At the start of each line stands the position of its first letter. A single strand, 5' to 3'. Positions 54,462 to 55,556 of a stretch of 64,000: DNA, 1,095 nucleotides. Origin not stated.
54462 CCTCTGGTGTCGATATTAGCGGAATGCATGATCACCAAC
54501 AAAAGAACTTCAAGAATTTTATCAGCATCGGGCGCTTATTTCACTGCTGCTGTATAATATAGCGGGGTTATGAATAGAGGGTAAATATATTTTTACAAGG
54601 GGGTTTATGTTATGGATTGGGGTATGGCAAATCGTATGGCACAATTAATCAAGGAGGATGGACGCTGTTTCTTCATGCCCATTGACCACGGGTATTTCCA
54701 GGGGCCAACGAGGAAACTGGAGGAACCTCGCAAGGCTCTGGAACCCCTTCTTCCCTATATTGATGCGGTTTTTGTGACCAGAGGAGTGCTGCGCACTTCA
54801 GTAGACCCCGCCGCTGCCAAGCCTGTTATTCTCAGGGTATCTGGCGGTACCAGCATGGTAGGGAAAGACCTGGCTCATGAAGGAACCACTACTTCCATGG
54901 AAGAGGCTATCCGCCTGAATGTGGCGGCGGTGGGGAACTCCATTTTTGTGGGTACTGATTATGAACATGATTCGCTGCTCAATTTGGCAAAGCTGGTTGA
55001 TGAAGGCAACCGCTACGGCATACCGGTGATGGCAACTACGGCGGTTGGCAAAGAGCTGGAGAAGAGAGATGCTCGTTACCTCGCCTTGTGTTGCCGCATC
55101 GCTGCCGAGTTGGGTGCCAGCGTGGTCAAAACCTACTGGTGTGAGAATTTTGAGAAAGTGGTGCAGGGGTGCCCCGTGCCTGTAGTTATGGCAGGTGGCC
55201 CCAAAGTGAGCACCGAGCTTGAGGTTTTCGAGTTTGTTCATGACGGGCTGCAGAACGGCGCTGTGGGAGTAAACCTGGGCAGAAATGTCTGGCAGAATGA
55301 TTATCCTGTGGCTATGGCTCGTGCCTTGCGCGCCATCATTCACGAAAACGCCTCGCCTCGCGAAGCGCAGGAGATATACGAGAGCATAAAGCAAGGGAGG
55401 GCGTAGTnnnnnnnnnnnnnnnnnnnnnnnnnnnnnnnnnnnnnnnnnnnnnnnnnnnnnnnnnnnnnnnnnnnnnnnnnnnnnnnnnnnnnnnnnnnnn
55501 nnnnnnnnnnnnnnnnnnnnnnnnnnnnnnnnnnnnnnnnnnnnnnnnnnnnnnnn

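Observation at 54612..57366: MJ0400-type class I aldolase plus Zn alcohol dehydrogenase beside mtnP and mtnA: possible DHAP-shunt-like salvage of MTA and 5'-deoxyadenosine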

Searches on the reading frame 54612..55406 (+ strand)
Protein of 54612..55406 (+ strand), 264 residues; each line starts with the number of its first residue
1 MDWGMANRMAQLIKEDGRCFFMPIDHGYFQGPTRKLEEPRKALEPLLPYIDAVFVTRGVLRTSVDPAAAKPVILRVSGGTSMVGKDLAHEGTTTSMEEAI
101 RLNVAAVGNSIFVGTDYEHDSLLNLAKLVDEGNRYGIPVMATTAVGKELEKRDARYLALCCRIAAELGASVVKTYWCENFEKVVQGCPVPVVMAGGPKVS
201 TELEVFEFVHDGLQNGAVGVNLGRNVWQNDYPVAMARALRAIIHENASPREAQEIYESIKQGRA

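Call 3: search_protein_families(library=ncbifam, proteins=[window:54612-55406:+], max_evalue=0.00001)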
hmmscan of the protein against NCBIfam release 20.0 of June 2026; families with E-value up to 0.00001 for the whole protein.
window:54612-55406:+ (264 aa): 7 families
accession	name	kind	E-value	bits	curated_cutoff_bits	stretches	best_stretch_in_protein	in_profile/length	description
NF006081.0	PRK08227.1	equivalog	6.3e-104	347.4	297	1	1-261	32-291/291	3-hydroxy-5-phosphonooxypentane-2,4-dione thiolase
NF005556.0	PRK07226.1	subfamily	6.8e-57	192.9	241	1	2-257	3-265/267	2-amino-3,7-dideoxy-D-threo-hept-6-ulosonate synthase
TIGR01949.1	ADH_synth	equivalog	5.8e-55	186.7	299.45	1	4-252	2-253/255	2-amino-3,7-dideoxy-D-threo-hept-6-ulosonate synthase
NF040816.1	Fbpase1_Arch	equivalog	1.2e-38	133.1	430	1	4-254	7-268/271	class I fructose-bisphosphate aldolase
NF041223.1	BagB_FevI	exception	8.2e-28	97.3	500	1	4-245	8-256/257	bagremycin/ferroverdin biosynthesis DhnA-type aldolase BagB/FevI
NF006704.0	PRK09250.1-1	equivalog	1.1e-15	57.3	277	1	15-174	36-208/308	class I fructose-bisphosphate aldolase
NF005321.0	PRK06852.1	equivalog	2.4e-13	49.9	420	1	94-258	129-306/308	aldolase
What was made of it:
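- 54612..55406 (+): ALD: LsrF-family class I (Schiff-base) C-C lyase. Predicted Schiff-base Lys173 is at codon 55128-55130. Asp25/His26 correspond to LsrF Asp57/His58. Asn221 (codon 55272-55274) stands where LsrF has Asp251. NF006081 scores 347 bits against a cut-off of 297 (call 3).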

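Call 4: search_protein_families(library=pfam, proteins=[window:54612-55406:+], max_evalue=0.00001)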
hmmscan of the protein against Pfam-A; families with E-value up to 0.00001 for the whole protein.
window:54612-55406:+ (264 aa): 1 family
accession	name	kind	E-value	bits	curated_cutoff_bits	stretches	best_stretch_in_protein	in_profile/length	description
PF01791.15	DeoC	-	5.9e-22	78.8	23.8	1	21-228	3-228/229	DeoC/LacD family aldolase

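Call 6: search_solved_structures(query=window:54612-55406:+, max_evalue=0.00001, show_alignments=2)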
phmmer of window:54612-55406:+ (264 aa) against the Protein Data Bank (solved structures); distinct sequences matched with E-value up to 0.00001: 7.
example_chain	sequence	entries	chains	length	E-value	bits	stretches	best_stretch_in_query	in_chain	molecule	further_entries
3gkf_O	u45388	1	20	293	5.1e-74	251.9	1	1-261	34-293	Aldolase lsrF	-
3glc_A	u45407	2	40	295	5.2e-74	251.9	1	1-261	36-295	Aldolase lsrF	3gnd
4p2v_A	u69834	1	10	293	3.5e-73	249.2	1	1-261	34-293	Uncharacterized aldolase LsrF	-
2qjg_A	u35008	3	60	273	3.1e-40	141.2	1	14-253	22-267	Putative aldolase MJ0400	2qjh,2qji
1w8s_A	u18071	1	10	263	1e-25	93.6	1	8-245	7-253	FRUCTOSE-BISPHOSPHATE ALDOLASE CLASS I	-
1ojx_A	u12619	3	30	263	1.2e-25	93.4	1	8-245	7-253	FRUCTOSE-BISPHOSPHATE ALDOLASE CLASS I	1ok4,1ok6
2yce_A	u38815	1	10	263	3.2e-25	92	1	8-245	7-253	FRUCTOSE-BISPHOSPHATE ALDOLASE CLASS 1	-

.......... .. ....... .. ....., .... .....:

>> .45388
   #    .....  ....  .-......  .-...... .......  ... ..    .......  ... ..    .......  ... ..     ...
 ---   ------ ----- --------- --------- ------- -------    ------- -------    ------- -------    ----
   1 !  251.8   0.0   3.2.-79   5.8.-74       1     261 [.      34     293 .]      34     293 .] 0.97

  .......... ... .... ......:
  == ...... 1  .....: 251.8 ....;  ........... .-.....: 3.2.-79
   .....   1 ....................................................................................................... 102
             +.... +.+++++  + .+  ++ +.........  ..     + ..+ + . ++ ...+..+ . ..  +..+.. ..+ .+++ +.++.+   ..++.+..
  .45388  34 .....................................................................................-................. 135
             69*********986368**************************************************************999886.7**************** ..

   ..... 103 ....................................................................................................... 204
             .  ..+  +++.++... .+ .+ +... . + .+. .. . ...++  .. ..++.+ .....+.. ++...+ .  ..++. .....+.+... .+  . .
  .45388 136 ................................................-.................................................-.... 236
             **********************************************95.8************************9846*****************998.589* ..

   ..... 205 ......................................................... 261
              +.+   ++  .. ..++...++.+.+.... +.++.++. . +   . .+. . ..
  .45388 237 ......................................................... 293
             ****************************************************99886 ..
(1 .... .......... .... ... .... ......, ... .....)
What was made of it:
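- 54612..55406 (+): PDB match to LsrF is 252 bits (call 6).
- Checked: PDB matches agree: LsrF 252 bits, MJ0400 141, Thermoproteus FBPA 93 (call 6).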

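Call 10: find_homologous_proteins(query=window:54612-55406:+, max_evalue=1e-30)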
Query window:54612-55406:+ (264 aa): 8000 proteins with E <= 1e-30 among 8000 candidates; the best 120 are listed.
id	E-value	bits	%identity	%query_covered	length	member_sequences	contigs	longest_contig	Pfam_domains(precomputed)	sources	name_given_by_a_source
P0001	1.3e-169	580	97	100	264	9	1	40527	PF01791.16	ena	-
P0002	8.0e-152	522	83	100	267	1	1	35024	PF01791.16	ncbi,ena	-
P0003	7.2e-150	515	82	100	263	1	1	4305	PF01791.16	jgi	-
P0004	9.4e-150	515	83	100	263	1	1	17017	PF01791.16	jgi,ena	-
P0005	2.2e-149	514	84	100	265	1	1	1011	PF01791.16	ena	-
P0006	4.3e-149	513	84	98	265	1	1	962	PF01791.16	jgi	jgi:putative autoinducer-2 (AI-2) aldolase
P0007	5.1e-149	513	83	100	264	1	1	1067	PF01791.16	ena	-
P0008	5.9e-149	512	83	100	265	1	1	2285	PF01791.16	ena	-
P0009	5.9e-149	512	83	100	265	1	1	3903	PF01791.16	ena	-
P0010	6.3e-149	512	83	99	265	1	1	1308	PF01791.16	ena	-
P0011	6.6e-149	512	83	100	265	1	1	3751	PF01791.16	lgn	-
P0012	7.1e-149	512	83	98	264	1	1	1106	PF01791.16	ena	-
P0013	9.8e-149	512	83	98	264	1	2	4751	PF01791.16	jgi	-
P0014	1.8e-148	511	83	100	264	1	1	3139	PF01791.16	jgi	-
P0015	2.4e-148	510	83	100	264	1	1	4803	PF01791.16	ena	-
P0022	9.1e-148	508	84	100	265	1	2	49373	PF01791.16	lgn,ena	-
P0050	8.5e-147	505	83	100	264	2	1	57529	PF01791.16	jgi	jgi:putative autoinducer-2 (AI-2) aldolase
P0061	2.5e-146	504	81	99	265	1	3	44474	PF01791.16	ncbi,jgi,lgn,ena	ncbi:3-hydroxy-5-phosphonooxypentane-2,4-dione thiolase [subsurface metagenome]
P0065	3.3e-146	503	84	98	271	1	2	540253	PF01791.16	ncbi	-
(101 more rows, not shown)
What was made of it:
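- PGAP and JGI name relatives this way (call 10).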

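Call 11: find_encoding_contigs(protein=P0065, flank=10000, max_places=3)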
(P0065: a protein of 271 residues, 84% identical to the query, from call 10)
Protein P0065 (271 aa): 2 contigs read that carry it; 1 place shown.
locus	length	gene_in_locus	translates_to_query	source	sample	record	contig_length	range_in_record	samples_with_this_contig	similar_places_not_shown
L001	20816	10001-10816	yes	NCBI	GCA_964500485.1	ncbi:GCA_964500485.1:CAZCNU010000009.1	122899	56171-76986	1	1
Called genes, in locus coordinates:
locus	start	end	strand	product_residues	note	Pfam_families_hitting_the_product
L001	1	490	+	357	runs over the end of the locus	PF08240:ADH_N, PF00107:ADH_zinc_N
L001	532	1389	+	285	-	PF02737:3HCDH_N, PF03446:NAD_binding_2 (weak), PF00725:3HCDH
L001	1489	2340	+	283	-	PF04909:Amidohydro_2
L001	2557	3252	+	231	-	PF00398:RrnaAD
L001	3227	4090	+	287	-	PF00288:GHMP_kinases_N, PF08544:GHMP_kinases_C (weak)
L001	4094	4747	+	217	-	PF09335:VTT_dom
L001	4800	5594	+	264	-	PF00378:ECH_1, PF16113:ECH_2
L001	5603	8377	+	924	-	PF00929:RNase_T, PF00270:DEAD (weak), PF04851:ResIII (faint), PF06733:DEAD_2 (faint), PF13307:Helicase_C_2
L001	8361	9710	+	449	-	PF01546:Peptidase_M20, PF07687:M20_dimer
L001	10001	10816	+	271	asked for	PF01791:DeoC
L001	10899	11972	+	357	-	-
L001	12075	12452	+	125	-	-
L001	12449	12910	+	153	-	-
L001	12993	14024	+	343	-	PF01936:NYN, PF12872:OST-HTH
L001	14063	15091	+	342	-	PF08240:ADH_N, PF16912:Glu_dehyd_C, PF00107:ADH_zinc_N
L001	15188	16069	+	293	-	PF01144:CoA_trans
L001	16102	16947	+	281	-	PF01144:CoA_trans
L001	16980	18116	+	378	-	PF02771:Acyl-CoA_dh_N, PF02770:Acyl-CoA_dh_M, PF00441:Acyl-CoA_dh_1, PF08028:Acyl-CoA_dh_2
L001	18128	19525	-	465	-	PF03977:OAD_beta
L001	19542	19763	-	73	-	PF25917:BSH_RND, PF25919:BSH_CusB (faint), PF25973:BSH_CzcB (faint), PF25984:BSH_YknX (faint), PF25997:BSH_YhbJ (weak), PF00364:Biotin_lipoyl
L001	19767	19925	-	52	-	PF04277:OAD_gamma (weak)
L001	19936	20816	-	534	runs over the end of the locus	PF01039:Carboxyl_trans, PF03255:ACCA (weak)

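Call 12: find_encoding_contigs(protein=P0061, flank=10000, max_places=3)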
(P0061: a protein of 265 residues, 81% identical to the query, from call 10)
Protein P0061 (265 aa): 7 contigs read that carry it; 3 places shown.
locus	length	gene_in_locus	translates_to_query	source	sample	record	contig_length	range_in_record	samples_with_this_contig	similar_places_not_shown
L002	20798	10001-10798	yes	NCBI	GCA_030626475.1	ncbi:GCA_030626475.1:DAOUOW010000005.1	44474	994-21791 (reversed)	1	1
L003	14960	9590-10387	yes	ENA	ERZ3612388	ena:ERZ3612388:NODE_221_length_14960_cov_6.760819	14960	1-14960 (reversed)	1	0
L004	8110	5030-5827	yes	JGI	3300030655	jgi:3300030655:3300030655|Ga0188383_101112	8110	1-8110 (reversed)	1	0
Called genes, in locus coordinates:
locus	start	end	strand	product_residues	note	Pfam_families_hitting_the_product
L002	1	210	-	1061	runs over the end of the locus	PF00092:VWA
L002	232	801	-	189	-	PF00293:NUDIX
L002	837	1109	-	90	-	-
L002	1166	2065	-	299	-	PF07728:AAA_5, PF08406:CbbQ_C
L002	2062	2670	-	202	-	PF01121:CoaE, PF13238:AAA_18 (weak)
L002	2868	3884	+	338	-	PF04055:Radical_SAM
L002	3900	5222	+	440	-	PF02900:LigB, PF01875:Memo, PF01871:AMMECR1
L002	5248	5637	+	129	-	-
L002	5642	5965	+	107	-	-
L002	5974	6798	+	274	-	-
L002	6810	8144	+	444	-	PF05496:RuvB_N, PF00158:Sigma54_activat (faint), PF00004:AAA, PF01078:Mg_chelatase (faint), PF07724:AAA_2 (faint), PF13173:AAA_14 (weak), PF16193:AAA_assoc_2, PF12002:MgsA_C, +1 more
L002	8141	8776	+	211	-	PF12146:Hydrolase_4 (faint), PF12697:Abhydrolase_6 (faint), PF20408:Abhydrolase_11 (faint), PF00561:Abhydrolase_1 (faint), PF02129:Peptidase_S15 (weak), PF01738:DLH (weak), PF05448:AXE1 (faint)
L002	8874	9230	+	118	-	-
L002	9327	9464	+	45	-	-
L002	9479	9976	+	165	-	PF09719:C_GCAxxG_C_C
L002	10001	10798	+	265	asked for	PF01791:DeoC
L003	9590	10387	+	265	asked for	PF01791:DeoC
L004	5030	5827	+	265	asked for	PF01791:DeoC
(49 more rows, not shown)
